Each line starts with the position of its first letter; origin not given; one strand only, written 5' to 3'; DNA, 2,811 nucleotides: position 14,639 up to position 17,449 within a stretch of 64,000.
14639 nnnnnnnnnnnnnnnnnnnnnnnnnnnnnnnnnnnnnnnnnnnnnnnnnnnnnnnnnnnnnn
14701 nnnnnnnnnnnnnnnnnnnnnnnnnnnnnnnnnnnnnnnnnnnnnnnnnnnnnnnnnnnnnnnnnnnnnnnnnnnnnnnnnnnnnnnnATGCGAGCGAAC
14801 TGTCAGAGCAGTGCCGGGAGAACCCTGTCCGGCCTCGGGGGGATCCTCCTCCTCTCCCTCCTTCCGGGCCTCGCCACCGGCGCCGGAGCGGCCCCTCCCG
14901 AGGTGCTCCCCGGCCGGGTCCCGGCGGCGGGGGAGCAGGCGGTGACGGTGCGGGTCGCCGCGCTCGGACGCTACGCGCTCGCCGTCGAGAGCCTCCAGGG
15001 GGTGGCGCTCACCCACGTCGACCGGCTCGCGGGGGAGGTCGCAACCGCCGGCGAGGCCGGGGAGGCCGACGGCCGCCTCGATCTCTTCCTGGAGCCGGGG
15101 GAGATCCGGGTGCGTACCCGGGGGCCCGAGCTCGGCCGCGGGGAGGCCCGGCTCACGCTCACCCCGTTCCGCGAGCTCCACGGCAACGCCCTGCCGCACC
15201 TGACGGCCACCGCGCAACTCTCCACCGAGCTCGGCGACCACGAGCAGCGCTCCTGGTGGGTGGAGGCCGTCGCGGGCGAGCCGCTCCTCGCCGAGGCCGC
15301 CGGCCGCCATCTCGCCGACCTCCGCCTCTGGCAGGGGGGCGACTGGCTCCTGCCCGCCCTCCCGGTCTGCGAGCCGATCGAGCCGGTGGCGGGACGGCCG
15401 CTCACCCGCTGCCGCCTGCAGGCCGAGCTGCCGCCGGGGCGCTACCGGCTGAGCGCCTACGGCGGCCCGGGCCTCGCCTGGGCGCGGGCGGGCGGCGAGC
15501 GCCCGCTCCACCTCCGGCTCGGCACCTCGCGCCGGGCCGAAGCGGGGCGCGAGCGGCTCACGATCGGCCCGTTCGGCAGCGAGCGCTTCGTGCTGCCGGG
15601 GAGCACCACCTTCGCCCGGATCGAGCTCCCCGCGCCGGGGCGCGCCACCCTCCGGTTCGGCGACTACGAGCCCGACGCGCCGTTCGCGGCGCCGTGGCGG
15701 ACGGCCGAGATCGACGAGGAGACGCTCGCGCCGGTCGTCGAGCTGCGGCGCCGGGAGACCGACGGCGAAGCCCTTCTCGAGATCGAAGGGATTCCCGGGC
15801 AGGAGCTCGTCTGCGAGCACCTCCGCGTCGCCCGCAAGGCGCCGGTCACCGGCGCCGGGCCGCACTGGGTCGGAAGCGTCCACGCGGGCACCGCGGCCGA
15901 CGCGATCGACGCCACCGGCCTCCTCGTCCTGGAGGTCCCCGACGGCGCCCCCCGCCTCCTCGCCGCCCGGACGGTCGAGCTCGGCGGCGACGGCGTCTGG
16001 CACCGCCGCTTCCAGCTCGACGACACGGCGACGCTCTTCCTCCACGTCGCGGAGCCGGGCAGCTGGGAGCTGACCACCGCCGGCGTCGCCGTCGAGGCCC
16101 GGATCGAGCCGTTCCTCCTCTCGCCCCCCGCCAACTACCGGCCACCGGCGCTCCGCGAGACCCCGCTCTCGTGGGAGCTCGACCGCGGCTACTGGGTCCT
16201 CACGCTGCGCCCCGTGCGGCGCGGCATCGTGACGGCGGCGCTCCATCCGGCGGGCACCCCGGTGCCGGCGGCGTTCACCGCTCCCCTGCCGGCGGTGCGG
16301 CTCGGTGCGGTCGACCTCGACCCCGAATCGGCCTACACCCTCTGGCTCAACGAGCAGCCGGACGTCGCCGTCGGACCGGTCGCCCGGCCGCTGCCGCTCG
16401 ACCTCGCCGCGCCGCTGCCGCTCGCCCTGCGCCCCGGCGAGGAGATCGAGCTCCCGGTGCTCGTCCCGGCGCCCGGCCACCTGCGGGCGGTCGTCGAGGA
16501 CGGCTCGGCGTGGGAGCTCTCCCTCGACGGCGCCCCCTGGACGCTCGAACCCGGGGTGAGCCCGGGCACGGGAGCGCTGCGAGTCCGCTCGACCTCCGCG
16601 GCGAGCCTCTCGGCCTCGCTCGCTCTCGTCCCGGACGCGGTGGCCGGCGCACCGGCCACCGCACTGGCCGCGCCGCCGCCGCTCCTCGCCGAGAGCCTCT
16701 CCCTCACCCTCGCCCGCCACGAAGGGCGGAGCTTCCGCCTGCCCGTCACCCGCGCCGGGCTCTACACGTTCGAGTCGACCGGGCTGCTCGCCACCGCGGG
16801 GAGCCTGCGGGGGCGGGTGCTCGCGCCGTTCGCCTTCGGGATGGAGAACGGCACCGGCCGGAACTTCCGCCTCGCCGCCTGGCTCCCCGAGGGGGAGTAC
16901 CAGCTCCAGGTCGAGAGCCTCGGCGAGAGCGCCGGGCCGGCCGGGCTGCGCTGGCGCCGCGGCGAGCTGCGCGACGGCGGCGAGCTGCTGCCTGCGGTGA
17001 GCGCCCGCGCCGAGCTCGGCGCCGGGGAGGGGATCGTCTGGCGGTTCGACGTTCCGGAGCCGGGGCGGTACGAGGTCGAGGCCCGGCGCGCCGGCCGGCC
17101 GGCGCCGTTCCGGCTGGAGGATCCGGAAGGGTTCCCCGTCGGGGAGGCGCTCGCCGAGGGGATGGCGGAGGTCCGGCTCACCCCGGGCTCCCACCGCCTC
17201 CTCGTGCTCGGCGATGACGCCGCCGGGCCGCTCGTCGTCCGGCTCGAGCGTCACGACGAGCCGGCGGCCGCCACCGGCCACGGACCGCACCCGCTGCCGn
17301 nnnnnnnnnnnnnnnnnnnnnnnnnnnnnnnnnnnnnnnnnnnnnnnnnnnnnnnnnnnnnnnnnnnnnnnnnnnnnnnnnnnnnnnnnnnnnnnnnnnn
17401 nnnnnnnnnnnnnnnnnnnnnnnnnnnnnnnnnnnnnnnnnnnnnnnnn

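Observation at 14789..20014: Internal ~100-aa modules with recurring [PA]GxYx[LV] signature in the giant protein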

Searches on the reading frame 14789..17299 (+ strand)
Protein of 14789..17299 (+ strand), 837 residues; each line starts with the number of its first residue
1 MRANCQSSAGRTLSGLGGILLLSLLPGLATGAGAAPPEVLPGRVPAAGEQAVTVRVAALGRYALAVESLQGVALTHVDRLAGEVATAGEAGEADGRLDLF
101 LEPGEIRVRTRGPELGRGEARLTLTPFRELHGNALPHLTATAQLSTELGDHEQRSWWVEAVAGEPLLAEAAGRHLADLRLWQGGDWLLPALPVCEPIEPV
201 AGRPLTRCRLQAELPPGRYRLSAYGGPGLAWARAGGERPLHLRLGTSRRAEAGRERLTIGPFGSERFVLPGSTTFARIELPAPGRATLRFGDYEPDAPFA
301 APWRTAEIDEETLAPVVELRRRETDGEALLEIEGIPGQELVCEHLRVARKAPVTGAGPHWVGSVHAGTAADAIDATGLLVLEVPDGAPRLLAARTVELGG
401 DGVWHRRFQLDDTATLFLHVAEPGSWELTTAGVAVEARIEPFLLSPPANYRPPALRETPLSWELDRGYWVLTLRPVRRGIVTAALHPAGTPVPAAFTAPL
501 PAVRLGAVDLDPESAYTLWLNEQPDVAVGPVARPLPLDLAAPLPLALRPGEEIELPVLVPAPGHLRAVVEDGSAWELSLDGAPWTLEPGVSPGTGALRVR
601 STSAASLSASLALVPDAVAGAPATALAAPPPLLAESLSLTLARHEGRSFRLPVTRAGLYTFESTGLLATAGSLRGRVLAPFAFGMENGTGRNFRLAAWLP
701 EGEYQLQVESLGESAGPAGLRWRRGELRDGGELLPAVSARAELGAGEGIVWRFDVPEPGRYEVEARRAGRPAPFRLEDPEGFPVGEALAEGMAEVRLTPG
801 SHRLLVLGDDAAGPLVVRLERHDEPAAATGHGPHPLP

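Call 33: search_solved_structures(query=A3, max_evalue=10)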
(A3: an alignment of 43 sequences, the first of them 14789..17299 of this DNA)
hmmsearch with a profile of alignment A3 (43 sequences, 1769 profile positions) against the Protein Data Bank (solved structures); distinct sequences matched with E-value up to 10: 1.
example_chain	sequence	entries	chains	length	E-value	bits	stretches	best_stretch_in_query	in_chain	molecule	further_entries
3gf8_A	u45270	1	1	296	2.5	8.4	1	1657-1699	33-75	putative polysaccharide binding proteins (DUF1812)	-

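Call 41: predict_structure(alignment_id=A3)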
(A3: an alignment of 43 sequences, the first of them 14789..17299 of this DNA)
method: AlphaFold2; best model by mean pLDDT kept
length: 837 residues; sequences in the alignment: 43
mean_pLDDT: 90.0   pTM: 0.84
mean pLDDT of the five models: 90.0, 88.7, 88.2, 87.2, 86.7
residues with pLDDT >= 90: 633; 70-90: 152; 50-70: 21; < 50: 31
segments of 3 or more residues with pLDDT < 50: 1-15, 17-32
pLDDT, mean of each block of 10 residues (from residue 1): 37 44 41 75 94 93 96 93 92 96 93 93 96 89 95 95 92 98 90 96 97 91 97 91 93 93 95 96 94 93 92 91 96 96 95 93 92 95 86 92 91 96 95 96 88 94 96 97 95 90 93 94 94 94 92 95 93 94 95 96 92 86 71 93 91 91 92 91 88 90 93 92 91 93 89 93 92 92 88 92 87 91 69 54
secondary structure, 60 per line:
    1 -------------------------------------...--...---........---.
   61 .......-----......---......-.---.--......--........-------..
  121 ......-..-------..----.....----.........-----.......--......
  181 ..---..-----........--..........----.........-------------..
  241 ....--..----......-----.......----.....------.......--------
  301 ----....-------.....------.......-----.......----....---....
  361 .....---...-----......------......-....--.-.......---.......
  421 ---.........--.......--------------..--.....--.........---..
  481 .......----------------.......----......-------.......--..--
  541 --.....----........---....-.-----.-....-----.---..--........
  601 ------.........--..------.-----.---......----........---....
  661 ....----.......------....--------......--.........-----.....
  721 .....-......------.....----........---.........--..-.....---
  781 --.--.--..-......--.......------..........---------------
elements in order (helices of 4 or more, strands of 3 or more residues): E38-40 E43-45 E49-56 E60-67 E73-78 E82-87 E96-101 E104-111 E119-126 E143-147 E152-160 E166-172 E175-182 E193-200 E203-212 E217-225 E239-244 E253-258 E264-270 E275-279 E286-292 E305-308 E316-320 E327-333 E339-345 E350-353 E357-365 E377-382 E389-394 E396-399 E404-410 E414-420 E424-432 E435-441 E460-464 E467-475 E479-487 E504-510 E515-520 E528-534 E543-547 E552-559 E563-566 E576-579 E593-600 E607-615 E636-641 E646-653 E657-664 E669-675 E682-685 E694-699 E702-710 E716-725 E727-732 E739-743 E748-755 E759-767 E773-777 E792-797 E800-806 E813-822

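Call 89: search_protein_representatives(protein=window:14789-17299:+)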
Query: 837 residues. Proteins with E-value up to 0.001 (for the whole library): 949; up to 1e-10: 737; up to 1e-30: 518. The best 150 are listed.
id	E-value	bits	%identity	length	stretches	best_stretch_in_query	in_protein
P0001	0.0e+00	1827.8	100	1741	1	1-837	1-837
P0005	4.1e-197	673.7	47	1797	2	24-836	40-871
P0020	8.9e-195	666.0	45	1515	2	34-836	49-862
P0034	2.3e-185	634.9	46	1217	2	26-836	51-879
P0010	7.1e-181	620.0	46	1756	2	8-836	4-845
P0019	8.9e-178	609.7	43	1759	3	31-837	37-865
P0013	2.9e-171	588.2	44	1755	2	27-837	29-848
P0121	1.4e-168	579.4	44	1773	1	27-836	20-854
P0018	2.2e-168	578.7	45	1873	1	15-836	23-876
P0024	9.2e-168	576.6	41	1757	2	20-837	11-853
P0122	5.8e-167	574.0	41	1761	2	41-837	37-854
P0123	9.4e-167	573.3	45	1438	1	20-836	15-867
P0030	1.2e-166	573.0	41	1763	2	19-837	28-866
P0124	1.6e-166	572.5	42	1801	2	19-837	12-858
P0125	9.1e-165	566.7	38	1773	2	25-836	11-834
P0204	1.4e-131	456.9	34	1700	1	35-837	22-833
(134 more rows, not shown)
